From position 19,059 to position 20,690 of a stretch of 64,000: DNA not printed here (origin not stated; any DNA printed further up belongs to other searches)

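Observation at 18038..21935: Operon of an exported PEGA/beta-barrel-like protein with two paralogous B12-binding radical SAM enzymes and no visible substrate gene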

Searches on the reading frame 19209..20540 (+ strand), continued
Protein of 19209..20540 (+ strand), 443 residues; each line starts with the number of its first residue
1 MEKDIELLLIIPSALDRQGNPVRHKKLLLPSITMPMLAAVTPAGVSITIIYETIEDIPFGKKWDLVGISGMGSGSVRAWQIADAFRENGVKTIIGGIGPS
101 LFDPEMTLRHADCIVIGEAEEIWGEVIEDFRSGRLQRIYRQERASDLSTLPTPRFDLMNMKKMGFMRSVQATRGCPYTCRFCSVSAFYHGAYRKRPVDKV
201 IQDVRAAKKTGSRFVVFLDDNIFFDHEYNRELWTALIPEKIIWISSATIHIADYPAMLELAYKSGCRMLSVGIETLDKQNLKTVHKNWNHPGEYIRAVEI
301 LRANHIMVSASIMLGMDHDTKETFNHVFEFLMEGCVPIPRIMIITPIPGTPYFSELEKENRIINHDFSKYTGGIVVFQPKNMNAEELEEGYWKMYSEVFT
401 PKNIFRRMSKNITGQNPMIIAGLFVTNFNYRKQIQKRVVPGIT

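Call 47: search_protein_families(library=pfam, proteins=[L022:7401-9173:-, L082:12871-13920:+, L077:15031-17532:+, L061:16107-16721:+, L051:6491-7558:-, L081:20286-21002:+, L074:9427-10548:+, L019:7666-8691:+, L029:15495-18098:+, L019:11341-14097:+], max_evalue=0.01)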
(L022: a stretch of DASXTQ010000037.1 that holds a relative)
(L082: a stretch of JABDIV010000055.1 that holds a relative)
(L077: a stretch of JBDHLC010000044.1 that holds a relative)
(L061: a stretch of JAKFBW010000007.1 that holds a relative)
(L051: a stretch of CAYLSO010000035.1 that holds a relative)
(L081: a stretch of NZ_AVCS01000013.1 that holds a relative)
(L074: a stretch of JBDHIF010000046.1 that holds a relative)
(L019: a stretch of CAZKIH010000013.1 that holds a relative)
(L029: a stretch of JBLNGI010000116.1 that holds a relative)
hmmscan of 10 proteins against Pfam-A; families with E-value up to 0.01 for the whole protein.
L022:7401-9173:- (590 aa): 2 families
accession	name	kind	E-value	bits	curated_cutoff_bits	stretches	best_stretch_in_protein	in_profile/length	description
PF08240.17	ADH_N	-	2.6e-16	60.2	23.5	1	218-351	2-103/104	Alcohol dehydrogenase GroES-like domain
PF00107.32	ADH_zinc_N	-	5e-06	26.9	31.8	1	459-526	56-123/129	Zinc-binding dehydrogenase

L082:12871-13920:+ (349 aa): 0 families

L077:15031-17532:+ (833 aa): 1 family
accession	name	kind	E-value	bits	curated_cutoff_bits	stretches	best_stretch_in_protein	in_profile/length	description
PF03176.21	MMPL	-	6.4e-60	203.3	20.5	2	144-457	14-330/333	MMPL family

L061:16107-16721:+ (204 aa): 3 families
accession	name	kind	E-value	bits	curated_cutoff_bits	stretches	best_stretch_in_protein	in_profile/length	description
PF04191.18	PEMT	-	1.8e-09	38.4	25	1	95-191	6-104/105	Phospholipid methyltransferase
PF06966.17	DUF1295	-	5.6e-05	23.2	20.4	1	54-200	83-235/235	Protein of unknown function (DUF1295)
PF04140.19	ICMT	-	0.00077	20.3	24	1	102-186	8-94/95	Isoprenylcysteine carboxyl methyltransferase (ICMT) family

L051:6491-7558:- (355 aa): 2 families
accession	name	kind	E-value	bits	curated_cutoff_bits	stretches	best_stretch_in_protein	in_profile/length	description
PF00781.29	DAGK_cat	-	2.2e-19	69.7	23.6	1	70-189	2-123/125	Diacylglycerol kinase catalytic domain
PF19279.4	YegS_C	-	7.4e-06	26.2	27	1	235-353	36-157/158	YegS C-terminal NAD kinase beta sandwich-like domain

L081:20286-21002:+ (238 aa): 7 families
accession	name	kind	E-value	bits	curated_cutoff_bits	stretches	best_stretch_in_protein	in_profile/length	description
PF13847.12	Methyltransf_31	-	6.4e-16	58.8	27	1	58-164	4-113/145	Methyltransferase domain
PF13649.12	Methyltransf_25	-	1.1e-12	48.9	27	1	61-154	1-95/97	Methyltransferase domain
PF08242.18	Methyltransf_12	-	5.5e-11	43.5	30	1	63-157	2-97/98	Methyltransferase domain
PF08241.18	Methyltransf_11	-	6.3e-10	40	21.2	1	63-160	2-95/95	Methyltransferase domain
PF13489.12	Methyltransf_23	-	2.5e-05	24.5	27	1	45-164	11-120/164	Methyltransferase domain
PF20640.2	Rrn6_HB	-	7.8e-05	23.4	26.4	1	63-207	64-188/192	Rrn6, helical bundle domain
PF01209.24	Ubie_methyltran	-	0.0014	18.5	20.1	1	60-162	50-153/233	ubiE/COQ5 methyltransferase family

L074:9427-10548:+ (373 aa): 3 families
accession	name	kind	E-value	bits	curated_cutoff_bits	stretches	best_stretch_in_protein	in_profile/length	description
PF13469.12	Sulfotransfer_3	-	1.1e-31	111.2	27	1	75-325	1-213/216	Sulfotransferase family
PF00685.33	Sulfotransfer_1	-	6.9e-08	32.6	22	1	74-325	2-182/255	Sulfotransferase domain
PF17784.7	Sulfotransfer_4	-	1.9e-05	25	22.8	1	180-290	42-150/215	Sulfotransferase domain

L019:7666-8691:+ (341 aa): 8 families
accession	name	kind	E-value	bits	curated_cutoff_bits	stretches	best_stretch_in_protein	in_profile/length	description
PF14559.12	TPR_19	-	4.4e-07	30.6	25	0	224-269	5-50/68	Tetratricopeptide repeat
PF13428.12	TPR_14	-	4.2e-06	27.4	23.5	0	287-317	2-32/44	Tetratricopeptide repeat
PF12895.13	ANAPC3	-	0.0001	22.9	27.2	0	219-268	32-80/82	Anaphase-promoting complex, cyclosome, subunit 3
PF09613.16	HrpB1_HrpK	-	0.0026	17.8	29.3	0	251-279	52-80/126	Bacterial type III secretion protein (HrpB1_HrpK)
PF13432.12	TPR_16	-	0.0046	17.8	32.7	0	251-316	4-61/65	Tetratricopeptide repeat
PF14276.11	DUF4363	-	0.0066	16.9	27.5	0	245-276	15-46/107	Domain of unknown function (DUF4363)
PF13174.12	TPR_6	-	0.0093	17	26.3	0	289-314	3-28/33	Tetratricopeptide repeat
PF20308.4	TPR-S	-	0.0093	17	27.6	0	86-127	30-65/102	Tetratricopeptide Repeats-Sensor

L029:15495-18098:+ (867 aa): 3 families
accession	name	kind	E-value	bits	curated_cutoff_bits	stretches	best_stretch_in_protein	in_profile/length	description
PF00067.27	p450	-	7.2e-85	285.9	22.8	1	419-846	2-447/462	Cytochrome P450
PF04191.18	PEMT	-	4e-05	24.4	25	1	321-412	7-100/105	Phospholipid methyltransferase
PF04140.19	ICMT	-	0.00048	20.9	24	1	322-392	3-74/95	Isoprenylcysteine carboxyl methyltransferase (ICMT) family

L019:11341-14097:+ (918 aa): 6 families
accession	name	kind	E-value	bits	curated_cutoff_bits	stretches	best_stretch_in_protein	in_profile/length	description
PF00155.27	Aminotran_1_2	-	2e-52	179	19.7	1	562-900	4-360/361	Aminotransferase class I and II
PF02310.24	B12-binding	-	1.3e-15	57.7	32.1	1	19-125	8-120/121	B12 binding domain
PF04055.27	Radical_SAM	-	5.4e-11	43.4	29.5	1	193-348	3-163/166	Radical SAM superfamily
PF01053.26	Cys_Met_Meta_PP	-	3.6e-05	22.9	27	1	606-731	54-180/381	Cys/Met metabolism PLP-dependent enzyme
PF01041.23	DegT_DnrJ_EryC1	-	0.0024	17.6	19.8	1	606-730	26-151/360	DegT/DnrJ/EryC1/StrS aminotransferase family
PF01212.27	Beta_elim_lyase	-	0.0034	17.2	27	1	607-779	35-220/288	Beta-eliminating lyase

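Call 65: predict_structure(alignment_id=A1)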
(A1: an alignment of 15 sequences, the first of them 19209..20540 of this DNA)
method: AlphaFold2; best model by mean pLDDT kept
length: 443 residues; sequences in the alignment: 15
mean_pLDDT: 89.9   pTM: 0.89
mean pLDDT of the five models: 89.9, 87.3, 85.2, 81.8, 81.1
residues with pLDDT >= 90: 277; 70-90: 154; 50-70: 11; < 50: 1
segments of 3 or more residues with pLDDT < 50: none
pLDDT, mean of each block of 10 residues (from residue 1): 85 85 80 92 95 92 94 87 97 91 92 93 95 96 88 91 86 84 85 93 95 84 81 97 90 93 93 89 79 93 92 92 95 93 88 94 89 87 95 95 93 79 90 87 62
secondary structure, 60 per line:
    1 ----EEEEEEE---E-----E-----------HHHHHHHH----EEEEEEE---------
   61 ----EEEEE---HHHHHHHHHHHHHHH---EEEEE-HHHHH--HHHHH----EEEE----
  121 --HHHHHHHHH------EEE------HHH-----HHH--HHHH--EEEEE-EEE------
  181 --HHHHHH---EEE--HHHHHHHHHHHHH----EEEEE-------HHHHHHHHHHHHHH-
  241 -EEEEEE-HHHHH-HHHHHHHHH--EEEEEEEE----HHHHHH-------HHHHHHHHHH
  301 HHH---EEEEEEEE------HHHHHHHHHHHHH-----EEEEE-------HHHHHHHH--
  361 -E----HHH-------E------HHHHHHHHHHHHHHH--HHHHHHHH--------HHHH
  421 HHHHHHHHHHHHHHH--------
elements in order: E5-11 H33-40 E45-51 E65-69 H73-87 E91-95 H97-101 H104-108 E113-116 H123-131 E138-140 H160-163 E166-170 E172-174 H183-188 E192-194 H197-209 E214-218 H226-239 E242-247 H249-253 H255-263 E266-273 H278-283 H291-303 E307-314 H321-333 E339-343 H351-358 H384-398 H401-408 H417-435

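Call 67: fold_search(model_id=the predicted structure, library=pdb)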
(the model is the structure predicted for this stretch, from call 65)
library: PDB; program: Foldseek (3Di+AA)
matches with E <= 10: 1790; with E <= 0.001: 114
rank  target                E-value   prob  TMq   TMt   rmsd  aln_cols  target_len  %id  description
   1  6fd2_B                1.0e-20  1.00  0.75  0.73   7.0       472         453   17  Radical SAM 1,2-diol dehydratase AprD4 in complex with its substrate paromamine (released 2018-01-17)
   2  6fd2_A                2.1e-20  1.00  0.75  0.73   7.0       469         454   17  Radical SAM 1,2-diol dehydratase AprD4 in complex with its substrate paromamine (released 2018-01-17)
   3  9ccb                  2.6e-18  1.00  0.65  0.69   6.4       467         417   20  X-ray crystal structure of methyl-coenzyme M reductase glutamine methylase (MgmA) from Methanothermobacter marburgensis  (released 2025-01-01)
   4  9n1b                  8.5e-17  1.00  0.69  0.51   6.9       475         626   17  Crystal structure of CysS from Corallococcus sp. CA054B with 5'-deoxyadenosine, methionine, and pantetheinylated 3-metho (released 2026-01-28)
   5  9n1c                  1.3e-16  1.00  0.68  0.50   6.8       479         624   17  Crystal structure of CysS from Corallococcus sp. CA054B with 5'-deoxyadenosine, methionine, and pantetheinylated 3-ethox (released 2026-01-28)
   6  6wtf_B                3.6e-16  1.00  0.65  0.55   9.0       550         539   15  Structure of radical S-adenosylmethionine methyltransferase, TsrM, from Kitasatospora setae with tryptophan substrate  (released 2020-12-23)
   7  6wtf_A                6.3e-16  1.00  0.66  0.55   8.7       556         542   14  Structure of radical S-adenosylmethionine methyltransferase, TsrM, from Kitasatospora setae with tryptophan substrate  (released 2020-12-23)
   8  6wte_B                6.6e-16  1.00  0.67  0.57   9.0       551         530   15  Structure of radical S-adenosylmethionine methyltransferase, TsrM, from Kitasatospora setae with cobalamin and [4Fe-4S (released 2020-12-23)
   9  9n1d                  7.0e-16  1.00  0.68  0.50   7.6       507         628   17  Crystal structure of CysS from Corallococcus sp. CA054B with 5'-deoxyadenosine and methionine bound (released 2026-01-28)
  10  6wte_A                7.8e-16  1.00  0.68  0.54   8.6       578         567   14  Structure of radical S-adenosylmethionine methyltransferase, TsrM, from Kitasatospora setae with cobalamin and [4Fe-4S (released 2020-12-23)
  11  7mjx_A                5.1e-14  1.00  0.64  0.64   4.4       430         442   15  MiaB in the complex with 5'-deoxyadenosine, methionine and RNA (released 2021-09-15)
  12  7mjw_A                6.7e-14  1.00  0.66  0.66   4.3       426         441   15  Methylated MiaB in the complex with 5'-deoxyadenosine, methionine and RNA (released 2021-09-15)
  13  5ul2                  9.9e-14  1.00  0.64  0.41   8.3       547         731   15  Structure of Apo, SeMet-labeled Cobalamin-dependent S-adenosylmethionine radical enzyme OxsB (released 2017-04-19)
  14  7mjz                  1.2e-13  1.00  0.65  0.65   5.1       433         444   15  The structure of MiaB with pentasulfide bridge (released 2021-09-15)
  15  5ul4                  3.4e-13  1.00  0.65  0.42   7.0       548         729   13  Structure of Cobalamin-dependent S-adenosylmethionine radical enzyme OxsB with aqua-cobalamin and S-adenosylmethionine b (released 2017-04-19)
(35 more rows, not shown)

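Call 85: search_protein_families(library=pfam, proteins=[L006:8219-9340:-, L006:13035-14951:+, L006:15062-16558:+], max_evalue=0.001)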
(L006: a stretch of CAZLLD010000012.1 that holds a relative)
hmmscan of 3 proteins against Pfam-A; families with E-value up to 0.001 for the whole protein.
L006:8219-9340:- (373 aa): 2 families
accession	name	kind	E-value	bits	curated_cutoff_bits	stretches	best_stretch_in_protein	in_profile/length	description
PF12833.13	HTH_18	-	1.2e-15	58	33.6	1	291-371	1-78/80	Helix-turn-helix domain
PF00165.29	HTH_AraC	-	8.1e-10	39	26.6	1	336-370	7-40/42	Bacterial regulatory helix-turn-helix proteins, AraC family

L006:13035-14951:+ (638 aa): 5 families
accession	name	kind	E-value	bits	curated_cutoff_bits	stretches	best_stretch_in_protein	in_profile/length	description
PF12833.13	HTH_18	-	1.7e-19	70.4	33.6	1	33-112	1-80/80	Helix-turn-helix domain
PF14559.12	TPR_19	-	2.8e-11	44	25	1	406-454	5-53/68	Tetratricopeptide repeat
PF00165.29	HTH_AraC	-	5.9e-11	42.7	26.6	1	81-110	13-41/42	Bacterial regulatory helix-turn-helix proteins, AraC family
PF13428.12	TPR_14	-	6e-05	23.8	23.5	0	407-435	16-44/44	Tetratricopeptide repeat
PF13431.12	TPR_17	-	0.00017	22.1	24.4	0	418-445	5-32/34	Tetratricopeptide repeat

L006:15062-16558:+ (498 aa): 1 family
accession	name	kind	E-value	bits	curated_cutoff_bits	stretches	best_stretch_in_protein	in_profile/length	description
PF13229.12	Beta_helix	-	4.9e-05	23.4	25.9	1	231-400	10-149/158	Right handed beta helix region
